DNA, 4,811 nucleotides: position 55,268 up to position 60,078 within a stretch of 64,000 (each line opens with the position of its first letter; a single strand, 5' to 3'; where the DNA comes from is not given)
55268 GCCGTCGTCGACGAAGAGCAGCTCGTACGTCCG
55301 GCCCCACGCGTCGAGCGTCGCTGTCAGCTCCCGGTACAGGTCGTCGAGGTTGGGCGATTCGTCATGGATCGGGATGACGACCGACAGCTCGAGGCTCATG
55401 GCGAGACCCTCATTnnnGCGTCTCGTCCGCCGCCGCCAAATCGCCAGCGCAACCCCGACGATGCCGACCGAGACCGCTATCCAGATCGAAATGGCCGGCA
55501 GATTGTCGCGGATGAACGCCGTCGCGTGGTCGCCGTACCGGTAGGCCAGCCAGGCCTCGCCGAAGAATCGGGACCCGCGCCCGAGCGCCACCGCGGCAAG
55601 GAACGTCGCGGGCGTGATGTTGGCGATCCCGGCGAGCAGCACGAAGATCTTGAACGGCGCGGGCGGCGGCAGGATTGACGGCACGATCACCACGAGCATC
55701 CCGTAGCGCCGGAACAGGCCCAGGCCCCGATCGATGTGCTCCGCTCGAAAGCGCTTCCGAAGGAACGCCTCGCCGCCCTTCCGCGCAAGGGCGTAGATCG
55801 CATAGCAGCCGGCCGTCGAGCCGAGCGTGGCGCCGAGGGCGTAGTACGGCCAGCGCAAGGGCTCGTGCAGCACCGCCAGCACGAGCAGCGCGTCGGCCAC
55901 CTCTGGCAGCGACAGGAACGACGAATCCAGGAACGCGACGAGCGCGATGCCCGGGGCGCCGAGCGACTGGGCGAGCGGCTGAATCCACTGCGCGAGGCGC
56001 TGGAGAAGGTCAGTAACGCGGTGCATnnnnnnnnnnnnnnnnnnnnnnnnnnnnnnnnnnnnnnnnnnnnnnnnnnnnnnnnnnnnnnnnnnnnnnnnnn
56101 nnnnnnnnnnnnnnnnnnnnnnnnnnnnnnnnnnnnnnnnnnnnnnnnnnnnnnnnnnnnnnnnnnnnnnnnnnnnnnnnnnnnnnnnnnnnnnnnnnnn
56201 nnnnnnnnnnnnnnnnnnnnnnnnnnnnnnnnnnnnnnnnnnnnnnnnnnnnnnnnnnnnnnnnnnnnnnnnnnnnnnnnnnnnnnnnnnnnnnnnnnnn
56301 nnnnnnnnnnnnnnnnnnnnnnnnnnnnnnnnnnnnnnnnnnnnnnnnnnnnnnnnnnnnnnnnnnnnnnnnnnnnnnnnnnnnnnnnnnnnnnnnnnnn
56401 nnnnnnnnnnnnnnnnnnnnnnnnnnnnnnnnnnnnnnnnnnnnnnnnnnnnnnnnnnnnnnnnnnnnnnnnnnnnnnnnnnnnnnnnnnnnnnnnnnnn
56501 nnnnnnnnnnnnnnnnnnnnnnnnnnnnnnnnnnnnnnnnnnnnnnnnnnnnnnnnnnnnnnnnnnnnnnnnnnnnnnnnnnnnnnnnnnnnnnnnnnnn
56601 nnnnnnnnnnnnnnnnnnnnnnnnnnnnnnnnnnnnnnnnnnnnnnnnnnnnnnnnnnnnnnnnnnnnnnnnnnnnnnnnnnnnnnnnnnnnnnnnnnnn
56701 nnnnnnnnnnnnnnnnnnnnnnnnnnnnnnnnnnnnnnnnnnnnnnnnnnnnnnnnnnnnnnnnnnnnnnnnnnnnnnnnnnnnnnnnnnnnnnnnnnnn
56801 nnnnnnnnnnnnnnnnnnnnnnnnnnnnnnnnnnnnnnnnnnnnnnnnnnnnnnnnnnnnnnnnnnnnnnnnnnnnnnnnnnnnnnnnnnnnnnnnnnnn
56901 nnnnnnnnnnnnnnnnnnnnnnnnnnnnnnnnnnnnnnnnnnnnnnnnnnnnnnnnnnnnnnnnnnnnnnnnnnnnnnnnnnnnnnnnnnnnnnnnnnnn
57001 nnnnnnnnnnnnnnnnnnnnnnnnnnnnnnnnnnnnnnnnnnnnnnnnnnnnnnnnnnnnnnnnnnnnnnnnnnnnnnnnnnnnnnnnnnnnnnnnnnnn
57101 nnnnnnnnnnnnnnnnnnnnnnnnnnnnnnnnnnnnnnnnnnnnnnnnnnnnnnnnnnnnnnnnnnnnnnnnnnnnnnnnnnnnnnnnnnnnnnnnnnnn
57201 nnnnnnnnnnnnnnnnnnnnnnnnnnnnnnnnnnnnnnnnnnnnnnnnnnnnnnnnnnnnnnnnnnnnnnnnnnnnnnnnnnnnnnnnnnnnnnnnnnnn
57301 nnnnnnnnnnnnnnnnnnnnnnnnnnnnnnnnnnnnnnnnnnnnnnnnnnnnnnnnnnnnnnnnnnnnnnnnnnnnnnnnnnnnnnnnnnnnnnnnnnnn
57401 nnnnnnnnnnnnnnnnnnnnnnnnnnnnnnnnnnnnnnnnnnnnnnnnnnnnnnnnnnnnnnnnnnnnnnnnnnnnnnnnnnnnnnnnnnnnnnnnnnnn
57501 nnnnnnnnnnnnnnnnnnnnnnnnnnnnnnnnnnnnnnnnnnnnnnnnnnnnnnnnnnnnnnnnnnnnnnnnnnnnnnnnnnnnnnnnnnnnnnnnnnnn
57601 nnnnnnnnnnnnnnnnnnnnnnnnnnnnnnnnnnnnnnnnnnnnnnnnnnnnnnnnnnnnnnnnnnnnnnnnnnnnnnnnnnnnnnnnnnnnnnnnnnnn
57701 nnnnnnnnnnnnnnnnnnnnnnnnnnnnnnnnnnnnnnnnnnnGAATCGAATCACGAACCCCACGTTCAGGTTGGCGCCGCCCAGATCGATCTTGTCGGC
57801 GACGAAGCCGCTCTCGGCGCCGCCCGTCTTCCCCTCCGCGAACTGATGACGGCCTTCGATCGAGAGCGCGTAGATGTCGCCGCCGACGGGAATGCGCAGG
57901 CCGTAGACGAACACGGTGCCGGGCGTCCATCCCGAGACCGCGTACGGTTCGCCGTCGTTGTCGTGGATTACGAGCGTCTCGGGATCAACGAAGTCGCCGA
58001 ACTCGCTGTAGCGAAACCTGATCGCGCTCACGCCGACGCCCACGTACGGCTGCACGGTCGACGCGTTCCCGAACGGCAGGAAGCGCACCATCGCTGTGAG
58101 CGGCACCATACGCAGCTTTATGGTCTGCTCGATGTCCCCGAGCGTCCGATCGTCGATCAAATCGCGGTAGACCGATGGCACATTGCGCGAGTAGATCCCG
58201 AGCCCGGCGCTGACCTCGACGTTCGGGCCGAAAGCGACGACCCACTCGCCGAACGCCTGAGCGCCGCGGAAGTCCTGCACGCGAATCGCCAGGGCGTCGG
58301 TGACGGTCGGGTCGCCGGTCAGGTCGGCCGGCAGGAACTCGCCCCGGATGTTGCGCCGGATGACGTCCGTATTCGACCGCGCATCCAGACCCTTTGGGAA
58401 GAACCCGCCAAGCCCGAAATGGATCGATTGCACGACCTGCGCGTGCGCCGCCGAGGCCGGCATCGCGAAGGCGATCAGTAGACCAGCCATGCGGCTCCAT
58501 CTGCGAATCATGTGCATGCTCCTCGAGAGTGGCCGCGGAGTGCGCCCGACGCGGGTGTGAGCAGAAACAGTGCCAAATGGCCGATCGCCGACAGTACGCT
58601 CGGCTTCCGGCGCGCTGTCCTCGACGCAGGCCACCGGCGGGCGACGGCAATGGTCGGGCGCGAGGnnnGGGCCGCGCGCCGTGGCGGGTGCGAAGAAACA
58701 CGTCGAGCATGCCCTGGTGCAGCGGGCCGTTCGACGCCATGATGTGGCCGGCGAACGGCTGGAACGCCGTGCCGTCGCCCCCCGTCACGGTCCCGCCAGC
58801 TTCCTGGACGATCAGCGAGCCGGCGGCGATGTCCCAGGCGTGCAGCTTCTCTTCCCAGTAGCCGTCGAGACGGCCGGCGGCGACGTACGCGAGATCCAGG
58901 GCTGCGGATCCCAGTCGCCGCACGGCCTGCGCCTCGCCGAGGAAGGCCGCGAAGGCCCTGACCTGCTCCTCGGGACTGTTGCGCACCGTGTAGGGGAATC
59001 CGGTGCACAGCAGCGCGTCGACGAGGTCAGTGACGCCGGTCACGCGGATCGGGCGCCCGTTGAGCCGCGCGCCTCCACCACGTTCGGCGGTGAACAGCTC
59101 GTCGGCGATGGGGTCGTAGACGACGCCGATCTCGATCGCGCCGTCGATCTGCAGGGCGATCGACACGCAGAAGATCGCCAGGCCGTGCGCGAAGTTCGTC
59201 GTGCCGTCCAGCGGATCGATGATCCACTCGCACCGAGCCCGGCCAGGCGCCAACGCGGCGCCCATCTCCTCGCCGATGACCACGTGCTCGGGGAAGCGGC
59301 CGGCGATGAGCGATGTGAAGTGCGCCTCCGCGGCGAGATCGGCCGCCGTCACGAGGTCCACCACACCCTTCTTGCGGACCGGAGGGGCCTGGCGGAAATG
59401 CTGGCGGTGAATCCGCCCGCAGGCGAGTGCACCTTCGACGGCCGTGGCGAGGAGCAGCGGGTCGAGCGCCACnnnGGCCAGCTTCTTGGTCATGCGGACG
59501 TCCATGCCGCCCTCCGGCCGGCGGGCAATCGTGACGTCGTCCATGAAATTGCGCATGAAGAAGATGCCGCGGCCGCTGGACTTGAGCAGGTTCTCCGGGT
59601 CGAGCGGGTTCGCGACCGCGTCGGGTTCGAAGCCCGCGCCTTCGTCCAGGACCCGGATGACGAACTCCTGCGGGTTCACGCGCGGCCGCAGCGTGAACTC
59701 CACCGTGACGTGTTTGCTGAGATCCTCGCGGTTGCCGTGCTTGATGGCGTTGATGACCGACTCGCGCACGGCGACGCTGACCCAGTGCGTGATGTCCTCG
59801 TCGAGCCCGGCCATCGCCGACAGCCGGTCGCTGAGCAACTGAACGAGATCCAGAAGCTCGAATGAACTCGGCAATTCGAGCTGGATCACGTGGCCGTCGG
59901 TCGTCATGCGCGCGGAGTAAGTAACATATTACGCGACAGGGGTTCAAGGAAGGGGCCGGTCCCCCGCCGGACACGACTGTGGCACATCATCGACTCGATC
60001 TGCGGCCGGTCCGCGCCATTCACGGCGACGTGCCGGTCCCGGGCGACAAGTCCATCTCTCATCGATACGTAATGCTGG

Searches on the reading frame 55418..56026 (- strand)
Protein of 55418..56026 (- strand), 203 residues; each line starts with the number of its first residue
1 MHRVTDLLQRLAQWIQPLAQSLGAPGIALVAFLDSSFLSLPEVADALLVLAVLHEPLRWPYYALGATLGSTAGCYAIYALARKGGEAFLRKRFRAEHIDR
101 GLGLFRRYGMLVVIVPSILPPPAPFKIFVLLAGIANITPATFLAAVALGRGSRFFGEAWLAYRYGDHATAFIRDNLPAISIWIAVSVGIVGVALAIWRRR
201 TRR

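Call 76: search_protein_families(library=pfam, proteins=[window:55418-56026:-], max_evalue=0.001)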
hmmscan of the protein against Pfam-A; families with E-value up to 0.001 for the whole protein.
window:55418-56026:- (203 aa): 1 family
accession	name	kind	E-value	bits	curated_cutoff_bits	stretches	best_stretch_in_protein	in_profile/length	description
PF09335.16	VTT_dom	-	3.7e-12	47.2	33.9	1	59-155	16-115/123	VTT domain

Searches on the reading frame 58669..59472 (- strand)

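Call 76: search_protein_families(library=pfam, proteins=[window:58669-59472:-], max_evalue=0.001)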
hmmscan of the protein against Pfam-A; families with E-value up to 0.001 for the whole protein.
window:58669-59472:- (268 aa): 1 family
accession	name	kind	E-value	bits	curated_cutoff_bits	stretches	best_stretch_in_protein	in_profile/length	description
PF00459.30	Inositol_P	-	6.8e-69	232.8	27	1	8-253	6-260/271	Inositol monophosphatase family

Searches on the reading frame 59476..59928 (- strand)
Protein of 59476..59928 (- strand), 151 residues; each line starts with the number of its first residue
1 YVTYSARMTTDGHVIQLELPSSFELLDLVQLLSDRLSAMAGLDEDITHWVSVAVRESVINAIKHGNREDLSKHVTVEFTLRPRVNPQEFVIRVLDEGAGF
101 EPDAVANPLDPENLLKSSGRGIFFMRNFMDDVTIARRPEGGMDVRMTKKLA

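Call 76: search_protein_families(library=pfam, proteins=[window:59476-59928:-], max_evalue=0.001)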
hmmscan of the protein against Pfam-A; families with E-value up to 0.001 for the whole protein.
window:59476-59928:- (151 aa): 2 families
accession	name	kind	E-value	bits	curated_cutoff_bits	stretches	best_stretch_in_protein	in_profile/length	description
PF13581.12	HATPase_c_2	-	6.8e-24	84.7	27.4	1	32-148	14-127/127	Histidine kinase-like ATPase domain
PF02518.31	HATPase_c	-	1e-06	29.6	26.4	1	52-150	8-109/111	Histidine kinase-, DNA gyrase B-, and HSP90-like ATPase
